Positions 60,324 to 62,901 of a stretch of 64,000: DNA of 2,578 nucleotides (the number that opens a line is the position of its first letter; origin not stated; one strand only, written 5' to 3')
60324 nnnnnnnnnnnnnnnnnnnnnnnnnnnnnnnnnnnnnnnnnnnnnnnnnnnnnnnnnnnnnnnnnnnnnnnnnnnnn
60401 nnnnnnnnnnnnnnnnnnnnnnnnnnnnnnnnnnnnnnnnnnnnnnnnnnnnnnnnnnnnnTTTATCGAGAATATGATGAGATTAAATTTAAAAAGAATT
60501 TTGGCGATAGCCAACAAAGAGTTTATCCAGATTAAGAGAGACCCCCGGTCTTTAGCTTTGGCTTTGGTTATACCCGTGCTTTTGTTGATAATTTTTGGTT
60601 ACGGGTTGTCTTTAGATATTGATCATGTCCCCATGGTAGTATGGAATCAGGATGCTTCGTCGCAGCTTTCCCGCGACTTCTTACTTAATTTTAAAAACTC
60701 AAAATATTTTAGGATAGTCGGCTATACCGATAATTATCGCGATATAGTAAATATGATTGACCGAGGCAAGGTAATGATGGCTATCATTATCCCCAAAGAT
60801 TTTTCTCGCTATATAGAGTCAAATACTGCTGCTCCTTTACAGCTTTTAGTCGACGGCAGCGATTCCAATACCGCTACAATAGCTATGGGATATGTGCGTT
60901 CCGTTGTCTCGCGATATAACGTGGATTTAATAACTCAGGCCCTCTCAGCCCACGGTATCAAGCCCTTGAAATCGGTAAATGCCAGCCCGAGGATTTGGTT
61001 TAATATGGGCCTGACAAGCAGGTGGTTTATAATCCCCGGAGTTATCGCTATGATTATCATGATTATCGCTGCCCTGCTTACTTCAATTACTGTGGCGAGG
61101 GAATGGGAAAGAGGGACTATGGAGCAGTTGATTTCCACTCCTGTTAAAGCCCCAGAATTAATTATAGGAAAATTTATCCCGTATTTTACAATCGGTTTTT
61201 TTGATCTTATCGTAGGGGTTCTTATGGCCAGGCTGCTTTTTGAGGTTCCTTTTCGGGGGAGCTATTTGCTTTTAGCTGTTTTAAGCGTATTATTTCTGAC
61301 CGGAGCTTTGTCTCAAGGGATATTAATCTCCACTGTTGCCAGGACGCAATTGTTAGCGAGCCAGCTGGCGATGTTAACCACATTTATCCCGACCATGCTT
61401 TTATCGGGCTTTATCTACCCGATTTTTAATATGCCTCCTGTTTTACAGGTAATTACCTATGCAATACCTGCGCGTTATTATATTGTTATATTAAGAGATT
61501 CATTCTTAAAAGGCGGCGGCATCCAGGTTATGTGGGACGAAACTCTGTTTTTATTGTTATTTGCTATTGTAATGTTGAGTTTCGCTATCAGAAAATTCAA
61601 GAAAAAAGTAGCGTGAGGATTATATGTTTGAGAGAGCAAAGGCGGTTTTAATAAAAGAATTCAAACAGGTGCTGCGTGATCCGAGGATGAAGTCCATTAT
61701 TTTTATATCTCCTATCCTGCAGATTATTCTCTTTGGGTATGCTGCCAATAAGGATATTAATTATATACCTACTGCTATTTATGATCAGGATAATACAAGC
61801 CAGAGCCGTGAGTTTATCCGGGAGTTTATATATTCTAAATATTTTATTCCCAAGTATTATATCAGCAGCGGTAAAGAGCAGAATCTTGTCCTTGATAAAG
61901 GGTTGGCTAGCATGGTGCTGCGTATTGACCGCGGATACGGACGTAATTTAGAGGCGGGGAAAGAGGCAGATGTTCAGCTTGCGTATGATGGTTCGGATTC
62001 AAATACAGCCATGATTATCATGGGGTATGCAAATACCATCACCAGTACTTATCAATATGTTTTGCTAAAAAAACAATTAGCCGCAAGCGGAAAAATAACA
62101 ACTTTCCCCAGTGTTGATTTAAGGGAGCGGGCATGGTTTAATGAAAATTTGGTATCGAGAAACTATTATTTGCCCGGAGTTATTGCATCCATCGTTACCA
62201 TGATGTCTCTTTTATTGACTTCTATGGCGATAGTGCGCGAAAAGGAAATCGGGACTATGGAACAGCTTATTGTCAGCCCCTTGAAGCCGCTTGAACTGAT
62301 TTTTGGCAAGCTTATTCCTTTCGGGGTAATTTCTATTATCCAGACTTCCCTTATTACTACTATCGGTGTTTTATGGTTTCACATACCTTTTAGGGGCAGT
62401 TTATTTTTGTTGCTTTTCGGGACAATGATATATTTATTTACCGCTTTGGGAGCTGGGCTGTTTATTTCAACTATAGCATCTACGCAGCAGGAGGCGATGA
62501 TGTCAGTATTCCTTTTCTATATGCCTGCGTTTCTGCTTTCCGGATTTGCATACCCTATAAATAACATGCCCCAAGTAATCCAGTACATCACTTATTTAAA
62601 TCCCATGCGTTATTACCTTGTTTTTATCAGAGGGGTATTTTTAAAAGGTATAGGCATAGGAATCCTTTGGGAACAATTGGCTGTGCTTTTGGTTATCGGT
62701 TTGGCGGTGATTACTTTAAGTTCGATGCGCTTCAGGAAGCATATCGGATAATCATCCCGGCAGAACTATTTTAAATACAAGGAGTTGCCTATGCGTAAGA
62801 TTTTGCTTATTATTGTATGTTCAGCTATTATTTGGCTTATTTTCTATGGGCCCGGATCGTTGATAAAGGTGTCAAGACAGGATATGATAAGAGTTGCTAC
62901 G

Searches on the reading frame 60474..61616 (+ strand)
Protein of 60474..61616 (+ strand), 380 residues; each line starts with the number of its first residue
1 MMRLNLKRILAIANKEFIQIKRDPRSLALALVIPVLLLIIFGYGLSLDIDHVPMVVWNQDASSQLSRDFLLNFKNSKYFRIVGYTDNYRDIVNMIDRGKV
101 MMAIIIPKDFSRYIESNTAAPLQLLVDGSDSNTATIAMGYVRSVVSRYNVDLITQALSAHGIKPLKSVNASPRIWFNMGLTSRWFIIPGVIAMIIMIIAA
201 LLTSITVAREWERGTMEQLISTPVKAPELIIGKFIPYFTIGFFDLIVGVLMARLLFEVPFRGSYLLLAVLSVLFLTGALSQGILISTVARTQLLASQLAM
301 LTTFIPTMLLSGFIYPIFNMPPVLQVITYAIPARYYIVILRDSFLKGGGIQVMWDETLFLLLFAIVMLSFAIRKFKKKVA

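Call 44: search_protein_families(library=pfam, proteins=[window:60474-61616:+], max_evalue=0.0001)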
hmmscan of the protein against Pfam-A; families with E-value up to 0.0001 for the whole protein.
window:60474-61616:+ (380 aa): 4 families
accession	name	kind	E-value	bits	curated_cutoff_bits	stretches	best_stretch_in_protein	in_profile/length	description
PF12698.13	ABC2_membrane_3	-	3.5e-44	151.8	31.6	1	27-372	8-346/347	ABC-2 family transporter protein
PF01061.29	ABC2_membrane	-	2e-23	83.5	26.9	1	175-344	39-210/211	ABC-2 type transporter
PF12679.13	ABC2_membrane_2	-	2e-22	80.2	27.2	1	10-378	1-281/283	ABC-2 family transporter protein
PF12730.13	ABC2_membrane_4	-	7.6e-05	23.2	27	1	187-306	52-167/179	ABC-2 family transporter protein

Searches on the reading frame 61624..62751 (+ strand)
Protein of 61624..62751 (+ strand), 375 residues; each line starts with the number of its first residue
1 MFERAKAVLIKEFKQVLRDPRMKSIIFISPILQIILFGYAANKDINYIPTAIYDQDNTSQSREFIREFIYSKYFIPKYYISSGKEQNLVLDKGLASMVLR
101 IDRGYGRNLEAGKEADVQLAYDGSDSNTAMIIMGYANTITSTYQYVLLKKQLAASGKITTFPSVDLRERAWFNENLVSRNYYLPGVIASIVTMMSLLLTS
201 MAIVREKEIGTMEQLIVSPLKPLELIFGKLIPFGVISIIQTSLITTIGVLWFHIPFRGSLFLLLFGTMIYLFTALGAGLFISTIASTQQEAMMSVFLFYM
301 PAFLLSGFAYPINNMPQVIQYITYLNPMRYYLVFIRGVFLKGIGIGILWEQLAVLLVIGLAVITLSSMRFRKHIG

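Call 44: search_protein_families(library=pfam, proteins=[window:61624-62751:+], max_evalue=0.0001)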
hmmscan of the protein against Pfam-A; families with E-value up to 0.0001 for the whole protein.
window:61624-62751:+ (375 aa): 3 families
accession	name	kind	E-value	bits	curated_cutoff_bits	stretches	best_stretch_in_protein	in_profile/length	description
PF12698.13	ABC2_membrane_3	-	4e-50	171.3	31.6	1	25-366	6-345/347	ABC-2 family transporter protein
PF01061.29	ABC2_membrane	-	3e-33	115.6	26.9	1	179-339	51-210/211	ABC-2 type transporter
PF12679.13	ABC2_membrane_2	-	4.1e-18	66.1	27.2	1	7-372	2-280/283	ABC-2 family transporter protein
